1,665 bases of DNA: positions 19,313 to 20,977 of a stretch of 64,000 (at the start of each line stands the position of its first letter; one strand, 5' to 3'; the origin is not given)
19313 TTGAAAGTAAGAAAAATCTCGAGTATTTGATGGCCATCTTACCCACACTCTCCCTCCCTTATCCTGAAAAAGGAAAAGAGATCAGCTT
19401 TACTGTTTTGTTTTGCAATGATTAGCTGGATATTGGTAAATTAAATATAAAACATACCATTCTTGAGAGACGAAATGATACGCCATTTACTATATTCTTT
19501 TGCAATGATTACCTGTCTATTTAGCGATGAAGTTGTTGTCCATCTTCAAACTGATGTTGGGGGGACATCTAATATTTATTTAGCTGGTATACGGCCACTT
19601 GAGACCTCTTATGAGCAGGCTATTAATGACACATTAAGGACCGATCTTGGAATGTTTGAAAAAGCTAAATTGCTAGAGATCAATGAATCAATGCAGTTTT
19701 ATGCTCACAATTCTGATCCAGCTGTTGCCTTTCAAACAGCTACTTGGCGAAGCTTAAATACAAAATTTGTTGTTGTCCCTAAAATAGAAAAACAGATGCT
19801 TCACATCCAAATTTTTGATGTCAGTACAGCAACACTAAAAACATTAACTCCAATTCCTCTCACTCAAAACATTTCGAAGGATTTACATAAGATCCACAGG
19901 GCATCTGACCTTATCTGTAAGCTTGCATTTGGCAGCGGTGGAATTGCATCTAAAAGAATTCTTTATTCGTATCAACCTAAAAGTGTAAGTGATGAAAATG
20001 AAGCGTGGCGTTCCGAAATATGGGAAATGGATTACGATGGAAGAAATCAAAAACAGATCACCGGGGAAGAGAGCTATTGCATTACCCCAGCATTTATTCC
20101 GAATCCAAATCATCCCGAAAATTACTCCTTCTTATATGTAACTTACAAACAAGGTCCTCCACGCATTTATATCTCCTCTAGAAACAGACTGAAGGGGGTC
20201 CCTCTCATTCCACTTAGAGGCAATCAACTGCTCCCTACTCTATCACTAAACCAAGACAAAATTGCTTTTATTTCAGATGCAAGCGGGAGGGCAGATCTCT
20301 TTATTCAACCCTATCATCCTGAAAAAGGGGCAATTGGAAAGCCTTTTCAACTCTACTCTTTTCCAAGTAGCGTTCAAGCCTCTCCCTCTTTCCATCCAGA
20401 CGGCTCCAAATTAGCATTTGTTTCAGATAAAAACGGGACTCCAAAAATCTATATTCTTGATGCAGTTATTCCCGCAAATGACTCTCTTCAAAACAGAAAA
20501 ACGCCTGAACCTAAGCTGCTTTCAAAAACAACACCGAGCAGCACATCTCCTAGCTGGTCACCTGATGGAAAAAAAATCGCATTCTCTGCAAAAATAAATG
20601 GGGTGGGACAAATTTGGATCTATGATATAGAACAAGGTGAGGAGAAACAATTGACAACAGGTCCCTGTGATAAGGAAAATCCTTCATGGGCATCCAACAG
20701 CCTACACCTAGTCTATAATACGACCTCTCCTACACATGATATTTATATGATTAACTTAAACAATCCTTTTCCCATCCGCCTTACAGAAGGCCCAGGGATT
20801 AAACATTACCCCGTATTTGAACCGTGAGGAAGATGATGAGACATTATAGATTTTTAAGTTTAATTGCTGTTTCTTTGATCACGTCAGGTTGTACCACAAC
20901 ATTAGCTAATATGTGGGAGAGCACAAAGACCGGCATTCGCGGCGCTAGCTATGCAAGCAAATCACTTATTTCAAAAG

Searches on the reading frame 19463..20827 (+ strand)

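Call 38: search_protein_families(library=pfam, proteins=[window:19463-20827:+], max_evalue=0.00001)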
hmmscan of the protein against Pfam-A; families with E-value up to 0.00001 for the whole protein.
window:19463-20827:+ (454 aa): 1 family
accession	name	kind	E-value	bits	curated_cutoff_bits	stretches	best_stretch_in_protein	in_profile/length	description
PF07676.18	PD40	-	1.5e-23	82.6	20.9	2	352-386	3-38/38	WD40-like Beta Propeller Repeat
